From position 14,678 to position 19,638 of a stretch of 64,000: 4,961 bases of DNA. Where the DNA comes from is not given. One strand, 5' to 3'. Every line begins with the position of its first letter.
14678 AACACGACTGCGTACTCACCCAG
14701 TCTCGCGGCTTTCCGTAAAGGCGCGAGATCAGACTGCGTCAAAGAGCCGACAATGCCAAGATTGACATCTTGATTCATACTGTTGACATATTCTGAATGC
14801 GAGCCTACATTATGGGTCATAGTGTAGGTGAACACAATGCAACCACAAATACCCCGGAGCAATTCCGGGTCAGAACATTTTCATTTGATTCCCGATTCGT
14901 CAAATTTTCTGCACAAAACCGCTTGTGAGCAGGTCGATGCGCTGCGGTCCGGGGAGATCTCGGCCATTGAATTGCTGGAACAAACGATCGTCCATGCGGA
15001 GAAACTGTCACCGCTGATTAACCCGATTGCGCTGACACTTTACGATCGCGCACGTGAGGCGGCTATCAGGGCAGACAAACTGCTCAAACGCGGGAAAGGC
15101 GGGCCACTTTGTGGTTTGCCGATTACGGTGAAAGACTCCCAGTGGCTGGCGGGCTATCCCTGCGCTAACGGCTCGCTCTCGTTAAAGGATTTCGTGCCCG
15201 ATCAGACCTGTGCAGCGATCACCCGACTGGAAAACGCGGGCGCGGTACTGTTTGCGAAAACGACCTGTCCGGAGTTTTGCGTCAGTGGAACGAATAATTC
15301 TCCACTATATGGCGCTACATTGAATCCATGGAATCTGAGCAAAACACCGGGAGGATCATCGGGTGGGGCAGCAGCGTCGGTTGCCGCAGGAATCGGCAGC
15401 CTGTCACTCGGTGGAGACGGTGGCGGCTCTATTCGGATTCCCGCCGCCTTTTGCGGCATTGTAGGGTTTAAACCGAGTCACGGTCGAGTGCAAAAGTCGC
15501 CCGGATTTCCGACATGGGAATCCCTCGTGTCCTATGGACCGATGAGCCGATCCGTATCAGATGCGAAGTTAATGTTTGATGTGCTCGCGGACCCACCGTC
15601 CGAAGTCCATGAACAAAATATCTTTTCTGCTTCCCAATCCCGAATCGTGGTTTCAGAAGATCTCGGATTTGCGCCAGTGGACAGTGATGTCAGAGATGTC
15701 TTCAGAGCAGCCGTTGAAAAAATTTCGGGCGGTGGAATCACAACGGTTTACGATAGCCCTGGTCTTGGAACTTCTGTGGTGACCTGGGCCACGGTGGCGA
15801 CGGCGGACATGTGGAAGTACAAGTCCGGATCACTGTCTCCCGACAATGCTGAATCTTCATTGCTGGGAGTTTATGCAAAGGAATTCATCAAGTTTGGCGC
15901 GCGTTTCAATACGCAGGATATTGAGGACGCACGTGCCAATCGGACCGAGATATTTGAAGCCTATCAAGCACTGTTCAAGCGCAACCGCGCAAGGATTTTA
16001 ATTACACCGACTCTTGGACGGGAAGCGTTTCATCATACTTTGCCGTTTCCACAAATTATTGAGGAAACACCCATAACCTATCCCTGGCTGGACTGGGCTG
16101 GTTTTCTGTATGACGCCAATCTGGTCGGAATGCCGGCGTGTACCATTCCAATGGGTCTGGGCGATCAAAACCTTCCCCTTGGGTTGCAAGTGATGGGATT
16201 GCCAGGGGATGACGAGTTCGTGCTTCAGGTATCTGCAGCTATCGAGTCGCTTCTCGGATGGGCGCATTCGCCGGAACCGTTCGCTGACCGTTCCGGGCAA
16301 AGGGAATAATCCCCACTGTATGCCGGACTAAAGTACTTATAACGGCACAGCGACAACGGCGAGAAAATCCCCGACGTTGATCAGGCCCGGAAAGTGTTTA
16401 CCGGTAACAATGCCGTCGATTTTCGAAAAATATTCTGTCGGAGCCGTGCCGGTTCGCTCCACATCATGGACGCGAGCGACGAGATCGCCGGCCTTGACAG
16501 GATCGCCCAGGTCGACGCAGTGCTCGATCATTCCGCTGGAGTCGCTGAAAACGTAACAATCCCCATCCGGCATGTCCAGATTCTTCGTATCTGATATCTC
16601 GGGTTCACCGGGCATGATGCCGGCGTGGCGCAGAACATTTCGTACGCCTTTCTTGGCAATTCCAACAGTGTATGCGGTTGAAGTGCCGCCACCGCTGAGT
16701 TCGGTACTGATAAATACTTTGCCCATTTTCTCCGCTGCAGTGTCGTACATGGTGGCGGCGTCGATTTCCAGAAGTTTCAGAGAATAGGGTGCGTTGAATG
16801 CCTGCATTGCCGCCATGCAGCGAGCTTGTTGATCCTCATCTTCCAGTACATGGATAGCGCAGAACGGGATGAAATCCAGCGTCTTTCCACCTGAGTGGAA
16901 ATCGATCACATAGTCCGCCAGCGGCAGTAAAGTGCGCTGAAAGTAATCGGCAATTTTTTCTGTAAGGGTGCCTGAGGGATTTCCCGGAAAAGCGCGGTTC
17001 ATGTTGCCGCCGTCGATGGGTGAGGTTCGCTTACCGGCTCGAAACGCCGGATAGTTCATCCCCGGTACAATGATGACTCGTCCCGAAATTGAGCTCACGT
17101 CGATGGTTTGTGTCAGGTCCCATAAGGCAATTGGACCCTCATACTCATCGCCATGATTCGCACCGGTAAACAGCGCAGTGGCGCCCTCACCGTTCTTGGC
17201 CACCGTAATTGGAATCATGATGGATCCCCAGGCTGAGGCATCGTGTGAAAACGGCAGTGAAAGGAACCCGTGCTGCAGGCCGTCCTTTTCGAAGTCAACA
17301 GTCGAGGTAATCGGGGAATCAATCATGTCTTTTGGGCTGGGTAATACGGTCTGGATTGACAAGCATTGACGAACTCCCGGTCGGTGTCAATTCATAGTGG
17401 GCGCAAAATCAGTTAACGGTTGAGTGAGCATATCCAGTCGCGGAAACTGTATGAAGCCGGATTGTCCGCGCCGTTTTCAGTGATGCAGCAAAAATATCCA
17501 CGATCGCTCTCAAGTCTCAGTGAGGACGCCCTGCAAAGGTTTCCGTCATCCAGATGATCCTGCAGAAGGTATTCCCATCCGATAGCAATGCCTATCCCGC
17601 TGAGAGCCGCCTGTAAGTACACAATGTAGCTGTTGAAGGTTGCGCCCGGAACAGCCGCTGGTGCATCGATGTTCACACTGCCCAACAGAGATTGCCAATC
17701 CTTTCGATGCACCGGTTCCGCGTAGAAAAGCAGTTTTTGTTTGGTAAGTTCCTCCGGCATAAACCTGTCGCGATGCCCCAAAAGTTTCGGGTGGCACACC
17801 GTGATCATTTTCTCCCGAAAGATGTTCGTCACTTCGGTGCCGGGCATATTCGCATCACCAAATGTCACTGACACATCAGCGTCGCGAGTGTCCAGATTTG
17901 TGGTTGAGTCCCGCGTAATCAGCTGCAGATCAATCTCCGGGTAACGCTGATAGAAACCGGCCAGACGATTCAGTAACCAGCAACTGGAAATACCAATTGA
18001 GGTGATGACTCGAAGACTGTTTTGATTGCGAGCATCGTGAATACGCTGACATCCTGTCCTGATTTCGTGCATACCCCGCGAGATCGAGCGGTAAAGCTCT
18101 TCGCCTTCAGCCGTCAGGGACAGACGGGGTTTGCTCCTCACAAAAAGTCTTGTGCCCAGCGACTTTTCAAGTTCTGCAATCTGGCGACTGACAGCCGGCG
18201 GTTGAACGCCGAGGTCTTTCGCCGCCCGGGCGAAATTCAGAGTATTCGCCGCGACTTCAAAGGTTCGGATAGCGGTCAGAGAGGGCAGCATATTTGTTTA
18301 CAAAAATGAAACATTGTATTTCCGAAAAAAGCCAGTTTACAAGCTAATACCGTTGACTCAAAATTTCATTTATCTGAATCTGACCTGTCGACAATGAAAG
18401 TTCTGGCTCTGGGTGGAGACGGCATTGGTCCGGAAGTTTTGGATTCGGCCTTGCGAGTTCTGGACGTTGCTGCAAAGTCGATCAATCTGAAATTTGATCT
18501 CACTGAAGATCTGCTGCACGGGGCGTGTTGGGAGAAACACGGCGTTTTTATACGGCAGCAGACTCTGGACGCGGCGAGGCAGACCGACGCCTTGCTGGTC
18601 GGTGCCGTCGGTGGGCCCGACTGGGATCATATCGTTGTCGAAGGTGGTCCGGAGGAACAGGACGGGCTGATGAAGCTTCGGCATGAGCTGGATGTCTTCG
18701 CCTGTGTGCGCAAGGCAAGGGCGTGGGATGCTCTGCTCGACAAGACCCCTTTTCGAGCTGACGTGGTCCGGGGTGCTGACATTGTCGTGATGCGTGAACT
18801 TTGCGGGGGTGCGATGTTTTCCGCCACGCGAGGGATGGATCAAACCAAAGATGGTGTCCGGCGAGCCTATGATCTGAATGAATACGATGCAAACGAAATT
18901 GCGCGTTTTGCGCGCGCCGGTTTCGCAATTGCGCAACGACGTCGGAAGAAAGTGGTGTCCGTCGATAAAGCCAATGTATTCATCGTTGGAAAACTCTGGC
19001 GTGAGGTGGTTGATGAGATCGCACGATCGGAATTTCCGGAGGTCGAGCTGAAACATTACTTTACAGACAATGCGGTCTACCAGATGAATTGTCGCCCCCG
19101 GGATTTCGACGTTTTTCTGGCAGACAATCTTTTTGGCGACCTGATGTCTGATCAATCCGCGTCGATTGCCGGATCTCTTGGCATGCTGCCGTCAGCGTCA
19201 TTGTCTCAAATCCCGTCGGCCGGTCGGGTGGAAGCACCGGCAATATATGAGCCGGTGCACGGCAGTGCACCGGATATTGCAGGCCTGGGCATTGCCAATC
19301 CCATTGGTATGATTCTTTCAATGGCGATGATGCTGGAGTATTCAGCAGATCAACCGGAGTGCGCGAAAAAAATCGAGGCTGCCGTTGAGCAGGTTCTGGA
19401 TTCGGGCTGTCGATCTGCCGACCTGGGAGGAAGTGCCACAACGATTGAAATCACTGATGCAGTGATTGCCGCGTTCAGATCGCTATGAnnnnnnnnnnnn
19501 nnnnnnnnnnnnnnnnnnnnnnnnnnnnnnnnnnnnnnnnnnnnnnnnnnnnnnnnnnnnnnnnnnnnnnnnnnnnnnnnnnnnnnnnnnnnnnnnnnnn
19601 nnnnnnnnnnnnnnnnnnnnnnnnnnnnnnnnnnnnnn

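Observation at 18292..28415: LysR-controlled, translationally coupled eight-gene oxidative operon around a BBOX/TMLH-type dioxygenase: candidate undescribed quaternary-amine pathway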

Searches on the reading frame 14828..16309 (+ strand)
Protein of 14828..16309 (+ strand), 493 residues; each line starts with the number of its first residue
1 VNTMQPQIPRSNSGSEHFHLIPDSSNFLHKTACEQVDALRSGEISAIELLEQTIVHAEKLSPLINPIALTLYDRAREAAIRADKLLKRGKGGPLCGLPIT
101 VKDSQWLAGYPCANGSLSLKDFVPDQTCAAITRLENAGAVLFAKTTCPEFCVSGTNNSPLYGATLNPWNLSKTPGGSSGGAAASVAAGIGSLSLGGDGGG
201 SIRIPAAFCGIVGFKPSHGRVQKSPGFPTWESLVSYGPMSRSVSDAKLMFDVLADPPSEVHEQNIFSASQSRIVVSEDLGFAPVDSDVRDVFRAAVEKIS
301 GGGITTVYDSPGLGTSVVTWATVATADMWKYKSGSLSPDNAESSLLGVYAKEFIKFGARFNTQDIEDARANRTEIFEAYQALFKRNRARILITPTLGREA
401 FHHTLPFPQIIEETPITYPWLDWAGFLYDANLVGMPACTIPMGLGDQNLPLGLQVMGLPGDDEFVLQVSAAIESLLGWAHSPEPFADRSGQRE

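Call 7: search_protein_families(library=pfam, proteins=[window:14828-16309:+])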
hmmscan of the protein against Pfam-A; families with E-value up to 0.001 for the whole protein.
window:14828-16309:+ (493 aa): 1 family
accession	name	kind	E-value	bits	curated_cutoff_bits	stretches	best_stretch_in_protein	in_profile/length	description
PF01425.27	Amidase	-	2e-86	291.3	27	1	48-466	1-445/445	Amidase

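Call 66: search_protein_families(library=ncbifam, proteins=[window:14828-16309:+], max_evalue=1e-10)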
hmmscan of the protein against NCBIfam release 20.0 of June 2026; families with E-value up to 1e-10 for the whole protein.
window:14828-16309:+ (493 aa): 26 families (the best 25 are shown)
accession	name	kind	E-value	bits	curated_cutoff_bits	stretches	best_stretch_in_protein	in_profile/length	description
NF004815.0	PRK06169.1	equivalog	3.5e-89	299.5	506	1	26-481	6-464/471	amidase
NF004816.0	PRK06170.1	equivalog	2.7e-75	253.9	503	1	24-483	6-489/493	amidase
NF005688.0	PRK07488.1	equivalog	1.3e-69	235.4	532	1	26-307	7-285/474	indoleacetamide hydrolase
NF009119.0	PRK12470.1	equivalog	4.2e-69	233.8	498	1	30-482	9-458/462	amidase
NF005450.0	PRK07042.1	equivalog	2.4e-68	230.7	458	1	31-477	8-453/464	amidase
NF005686.0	PRK07486.1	subfamily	6.1e-68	229.7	465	1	26-485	10-482/486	amidase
NF005687.0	PRK07487.1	subfamily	1.6e-67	228.3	428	1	31-475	9-455/468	amidase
NF004717.0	PRK06061.1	equivalog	1.5e-65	221.8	498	1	29-481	16-472/483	amidase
TIGR00132.1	gatA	equivalog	4e-59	200.6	481.1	1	40-305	6-280/466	Asp-tRNA(Asn)/Glu-tRNA(Gln) amidotransferase subunit GatA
NF005460.0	PRK07056.1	subfamily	3.9e-57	194.2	447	1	35-305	13-288/457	amidase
NF005565.0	PRK07235.1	subfamily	1.4e-56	192.2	545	1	79-304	73-311/506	amidase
NF006631.0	PRK09201.1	equivalog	9.3e-56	189.5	461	1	30-261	7-240/466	AtzE family amidohydrolase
NF005899.0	PRK07869.1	equivalog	7.9e-55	186.5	418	1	32-247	17-228/471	amidase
NF004766.0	PRK06102.1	equivalog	5.4e-54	184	559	1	27-476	5-451/455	amidase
TIGR02715.1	amido_AtzE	subfamily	4.2e-53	180.9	425.75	1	33-257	3-229/452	AtzE family amidohydrolase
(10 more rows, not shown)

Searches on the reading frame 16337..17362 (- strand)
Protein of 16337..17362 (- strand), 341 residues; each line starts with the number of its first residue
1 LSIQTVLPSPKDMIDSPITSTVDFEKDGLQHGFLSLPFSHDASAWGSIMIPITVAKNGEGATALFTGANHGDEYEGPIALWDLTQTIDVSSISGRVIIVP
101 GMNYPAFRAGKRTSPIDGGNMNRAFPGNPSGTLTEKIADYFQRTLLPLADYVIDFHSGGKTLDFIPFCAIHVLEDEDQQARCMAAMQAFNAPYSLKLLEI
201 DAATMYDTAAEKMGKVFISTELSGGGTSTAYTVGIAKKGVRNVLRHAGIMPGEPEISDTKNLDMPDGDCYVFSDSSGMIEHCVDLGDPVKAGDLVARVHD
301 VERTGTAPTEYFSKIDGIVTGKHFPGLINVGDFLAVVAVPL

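Call 7: search_protein_families(library=pfam, proteins=[window:16337-17362:-])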
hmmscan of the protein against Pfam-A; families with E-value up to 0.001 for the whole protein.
window:16337-17362:- (341 aa): 1 family
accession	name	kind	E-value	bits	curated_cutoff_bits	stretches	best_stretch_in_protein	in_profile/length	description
PF24827.1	AstE_AspA_cat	-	2.1e-45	155.1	25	1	60-246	2-191/192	Succinylglutamate desuccinylase/Aspartoacylase catalytic domain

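Call 66: search_protein_families(library=ncbifam, proteins=[window:16337-17362:-], max_evalue=1e-10)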
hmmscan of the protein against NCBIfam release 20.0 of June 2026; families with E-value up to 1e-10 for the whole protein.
window:16337-17362:- (341 aa): 1 family
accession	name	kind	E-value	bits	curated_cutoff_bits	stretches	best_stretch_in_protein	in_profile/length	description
TIGR02994.1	ectoine_eutE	equivalog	1.6e-165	549.9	402.7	1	15-338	2-325/325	N(2)-acetyl-L-2,4-diaminobutanoate deacetylase DoeB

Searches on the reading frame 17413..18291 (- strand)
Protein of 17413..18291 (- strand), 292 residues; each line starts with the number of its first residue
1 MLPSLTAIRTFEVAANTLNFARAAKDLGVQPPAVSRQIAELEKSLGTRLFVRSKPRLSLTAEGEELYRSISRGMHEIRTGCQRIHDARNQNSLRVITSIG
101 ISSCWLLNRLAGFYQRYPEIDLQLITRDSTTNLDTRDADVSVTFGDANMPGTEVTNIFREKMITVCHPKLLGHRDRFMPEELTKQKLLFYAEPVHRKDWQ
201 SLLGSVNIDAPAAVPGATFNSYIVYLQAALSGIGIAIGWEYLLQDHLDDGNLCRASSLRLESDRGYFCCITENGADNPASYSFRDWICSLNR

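Call 3: search_protein_families(library=pfam, proteins=[window:17413-18291:-])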
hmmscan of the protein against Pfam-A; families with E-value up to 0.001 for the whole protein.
window:17413-18291:- (292 aa): 2 families
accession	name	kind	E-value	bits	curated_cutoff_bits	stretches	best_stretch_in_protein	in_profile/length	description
PF03466.25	LysR_substrate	-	8.1e-27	94.4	28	1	89-287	4-204/209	LysR substrate binding domain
PF00126.33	HTH_1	-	7.3e-21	74.3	26.6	1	5-64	1-60/60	Bacterial regulatory helix-turn-helix protein, lysR family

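Call 4: search_protein_families(library=ncbifam, proteins=[window:17413-18291:-])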
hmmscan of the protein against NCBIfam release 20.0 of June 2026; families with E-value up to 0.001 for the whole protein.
window:17413-18291:- (292 aa): 54 families (the best 25 are shown)
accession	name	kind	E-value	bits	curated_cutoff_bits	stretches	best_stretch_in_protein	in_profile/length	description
NF008352.0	PRK11139.1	subfamily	1e-65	221.9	288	1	2-288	5-289/305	transcriptional regulator GcvA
TIGR03418.1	chol_sulf_TF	equivalog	1.2e-64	218.1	324.8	1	4-288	2-289/291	choline sulfate utilization transcriptional regulator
NF007491.0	PRK10086.1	equivalog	2.3e-47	161.4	316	1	5-289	19-307/313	DNA-binding transcriptional regulator DsdC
TIGR02036.1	dsdC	equivalog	2.2e-37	128.7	352.4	1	5-255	10-265/302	DNA-binding transcriptional regulator DsdC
NF041130.1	PenR_Burk_TF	exception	7.4e-35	120.5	625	1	5-289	10-287/292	beta-lactamase transcriptional regulator PenR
NF040888.1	trans_reg_YafC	equivalog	2.1e-26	92.5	470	1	8-253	8-254/293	DNA-binding transcriptional regulator YafC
NF008416.0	PRK11242.1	equivalog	1e-22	80.8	277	1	7-191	5-196/300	transcriptional regulator CynR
NF040786.1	LysR_Sec_metab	equivalog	1.8e-22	79.7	250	1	7-283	5-290/298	selenium metabolism-associated LysR family transcriptional regulator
NF008722.0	PRK11716.1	equivalog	3.5e-18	65.6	246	1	6-157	4-160/293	HTH-type transcriptional activator IlvY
TIGR03339.1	phn_lysR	subfamily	5.7e-18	65.2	341.1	1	8-189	2-186/279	aminoethylphosphonate catabolism associated LysR family transcriptional regulator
NF047711.1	PutUtilRegPtrR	equivalog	3.5e-17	62.4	400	1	5-240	3-236/283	putrescine utilization regulator PtrR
NF002964.0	PRK03635.1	subfamily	5.6e-17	61.7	197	1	6-254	6-256/297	ArgP/LysG family DNA-binding transcriptional regulator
NF007439.0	PRK09986.1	equivalog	1.2e-16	60.9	290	1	5-205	9-215/296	LysR family transcriptional regulator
NF045775.1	acetoin_reg_AlsR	exception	4.6e-16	59.1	430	1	7-236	5-240/290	acetoin biosynthesis transcriptional regulator AlsR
TIGR03298.1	argP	subfamily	1.8e-15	56.8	273.55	1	8-254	6-254/292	ArgP/LysG family DNA-binding transcriptional regulator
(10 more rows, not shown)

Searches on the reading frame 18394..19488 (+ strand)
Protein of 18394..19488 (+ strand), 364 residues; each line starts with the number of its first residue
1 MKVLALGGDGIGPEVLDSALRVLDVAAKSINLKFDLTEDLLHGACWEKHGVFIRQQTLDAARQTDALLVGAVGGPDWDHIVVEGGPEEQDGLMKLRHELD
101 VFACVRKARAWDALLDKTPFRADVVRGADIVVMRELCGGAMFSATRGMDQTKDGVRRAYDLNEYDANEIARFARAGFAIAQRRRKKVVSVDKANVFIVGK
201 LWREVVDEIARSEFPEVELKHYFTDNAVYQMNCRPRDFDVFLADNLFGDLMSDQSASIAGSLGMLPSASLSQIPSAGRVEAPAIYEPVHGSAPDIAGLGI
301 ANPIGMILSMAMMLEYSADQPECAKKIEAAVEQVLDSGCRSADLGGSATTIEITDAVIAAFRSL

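Call 3: search_protein_families(library=pfam, proteins=[window:18394-19488:+])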
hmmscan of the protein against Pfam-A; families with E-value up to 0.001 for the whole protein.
window:18394-19488:+ (364 aa): 1 family
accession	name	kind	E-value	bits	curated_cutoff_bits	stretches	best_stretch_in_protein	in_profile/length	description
PF00180.25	Iso_dh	-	4.4e-110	368.6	27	1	2-357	1-348/348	Isocitrate/isopropylmalate dehydrogenase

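Call 4: search_protein_families(library=ncbifam, proteins=[window:18394-19488:+])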
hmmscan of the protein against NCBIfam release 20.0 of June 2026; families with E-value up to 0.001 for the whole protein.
window:18394-19488:+ (364 aa): 17 families
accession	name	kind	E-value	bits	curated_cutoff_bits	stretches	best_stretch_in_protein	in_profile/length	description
TIGR00169.1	leuB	equivalog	1.2e-114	383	353.2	1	2-358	1-346/349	3-isopropylmalate dehydrogenase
TIGR02088.1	LEU3_arch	subfamily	1.1e-71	241.7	409.8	1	6-358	4-324/324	isopropylmalate/isohomocitrate dehydrogenases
NF040626.1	AksF2_Meth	equivalog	3.1e-65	220.6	540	1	2-362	3-331/333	homoisocitrate dehydrogenase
TIGR02089.1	TTC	equivalog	4.6e-65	219.8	470.4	1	2-360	5-351/352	tartrate dehydrogenase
NF002898.0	PRK03437.1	equivalog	6e-65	219.8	393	1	2-360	6-344/347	3-isopropylmalate dehydrogenase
NF006048.0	PRK08194.1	equivalog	2.4e-61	207.8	501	1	2-362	5-350/352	tartrate dehydrogenase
NF040619.1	AksF_Meth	equivalog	6e-59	199.8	500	1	1-357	2-343/343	homoisocitrate dehydrogenase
NF006529.0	PRK08997.1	equivalog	2.5e-53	181.2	510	1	4-359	7-333/335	isocitrate dehydrogenase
NF040855.1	iso_homocit_dh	equivalog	5.7e-53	180.4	680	1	2-360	3-318/345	isocitrate--homoisocitrate dehydrogenase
NF006673.0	PRK09222.1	equivalog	5e-47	161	509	1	4-353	8-333/482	NADP-dependent isocitrate dehydrogenase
TIGR00175.1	mito_nad_idh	equivalog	2.3e-40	138.7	432.4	1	3-360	6-333/334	isocitrate dehydrogenase (NAD(+))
TIGR02924.1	ICDH_alpha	equivalog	4.2e-39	134.9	561.35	1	7-344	7-314/473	isocitrate dehydrogenase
TIGR00183.1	prok_nadp_idh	equivalog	8.5e-25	87.4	567.3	2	202-343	263-392/417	isocitrate dehydrogenase (NADP(+))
NF005036.0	PRK06451.1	equivalog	1.6e-22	79.8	484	1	217-337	268-379/412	NADP-dependent isocitrate dehydrogenase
NF005425.0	PRK07006.1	equivalog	1e-21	77.2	490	1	214-337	272-386/416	NADP-dependent isocitrate dehydrogenase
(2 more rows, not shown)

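Call 18: search_solved_structures(query=window:18394-19488:+, show_alignments=2, max_evalue=1e-40)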
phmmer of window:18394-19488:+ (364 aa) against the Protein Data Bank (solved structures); distinct sequences matched with E-value up to 1e-40: 39.
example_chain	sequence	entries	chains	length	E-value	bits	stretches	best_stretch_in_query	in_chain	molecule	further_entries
3u1h_A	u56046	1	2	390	2.1e-93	316.6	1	2-360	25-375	3-isopropylmalate dehydrogenase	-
1a05_A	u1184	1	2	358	3.6e-88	299.4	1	2-360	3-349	3-ISOPROPYLMALATE DEHYDROGENASE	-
6xxy_A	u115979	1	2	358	6.2e-84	285.4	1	3-353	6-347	3-isopropylmalate dehydrogenase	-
2ayq_A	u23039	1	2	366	1.1e-82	281.3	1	1-359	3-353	3-ISOPROPYLMALATE DEHYDROGENASE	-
1v53_A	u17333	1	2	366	1.1e-82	281.3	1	1-359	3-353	3-isopropylmalate dehydrogenase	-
1v5b_A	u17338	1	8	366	2.2e-82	280.4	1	1-359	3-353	3-isopropylmalate dehydrogenase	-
1cm7_A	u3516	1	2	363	2.9e-82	280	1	4-352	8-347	PROTEIN (3-ISOPROPYLMALATE DEHYDROGENASE)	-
1vlc_A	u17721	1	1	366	2.2e-81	277.1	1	1-346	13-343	3-isopropylmalate dehydrogenase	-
1cnz_A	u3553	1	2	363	3.4e-81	276.4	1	4-352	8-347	PROTEIN (3-ISOPROPYLMALATE DEHYDROGENASE)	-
5j32_A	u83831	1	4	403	2.8e-80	273.4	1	4-350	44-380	3-isopropylmalate dehydrogenase 2, chloroplastic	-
3r8w_A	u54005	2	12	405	2.9e-80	273.4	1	4-350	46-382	3-isopropylmalate dehydrogenase 2, chloroplastic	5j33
5j34_A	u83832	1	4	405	2e-79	270.6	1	4-350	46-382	3-isopropylmalate dehydrogenase 2, chloroplastic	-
3vkz_A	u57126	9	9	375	2.2e-79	270.5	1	3-347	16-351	3-isopropylmalate dehydrogenase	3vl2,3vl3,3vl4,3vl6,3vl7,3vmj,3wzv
3wzx_A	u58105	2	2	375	2.2e-79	270.5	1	3-347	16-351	3-isopropylmalate dehydrogenase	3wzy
3vml_A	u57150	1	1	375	4.9e-78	266.1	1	3-347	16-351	3-isopropylmalate dehydrogenase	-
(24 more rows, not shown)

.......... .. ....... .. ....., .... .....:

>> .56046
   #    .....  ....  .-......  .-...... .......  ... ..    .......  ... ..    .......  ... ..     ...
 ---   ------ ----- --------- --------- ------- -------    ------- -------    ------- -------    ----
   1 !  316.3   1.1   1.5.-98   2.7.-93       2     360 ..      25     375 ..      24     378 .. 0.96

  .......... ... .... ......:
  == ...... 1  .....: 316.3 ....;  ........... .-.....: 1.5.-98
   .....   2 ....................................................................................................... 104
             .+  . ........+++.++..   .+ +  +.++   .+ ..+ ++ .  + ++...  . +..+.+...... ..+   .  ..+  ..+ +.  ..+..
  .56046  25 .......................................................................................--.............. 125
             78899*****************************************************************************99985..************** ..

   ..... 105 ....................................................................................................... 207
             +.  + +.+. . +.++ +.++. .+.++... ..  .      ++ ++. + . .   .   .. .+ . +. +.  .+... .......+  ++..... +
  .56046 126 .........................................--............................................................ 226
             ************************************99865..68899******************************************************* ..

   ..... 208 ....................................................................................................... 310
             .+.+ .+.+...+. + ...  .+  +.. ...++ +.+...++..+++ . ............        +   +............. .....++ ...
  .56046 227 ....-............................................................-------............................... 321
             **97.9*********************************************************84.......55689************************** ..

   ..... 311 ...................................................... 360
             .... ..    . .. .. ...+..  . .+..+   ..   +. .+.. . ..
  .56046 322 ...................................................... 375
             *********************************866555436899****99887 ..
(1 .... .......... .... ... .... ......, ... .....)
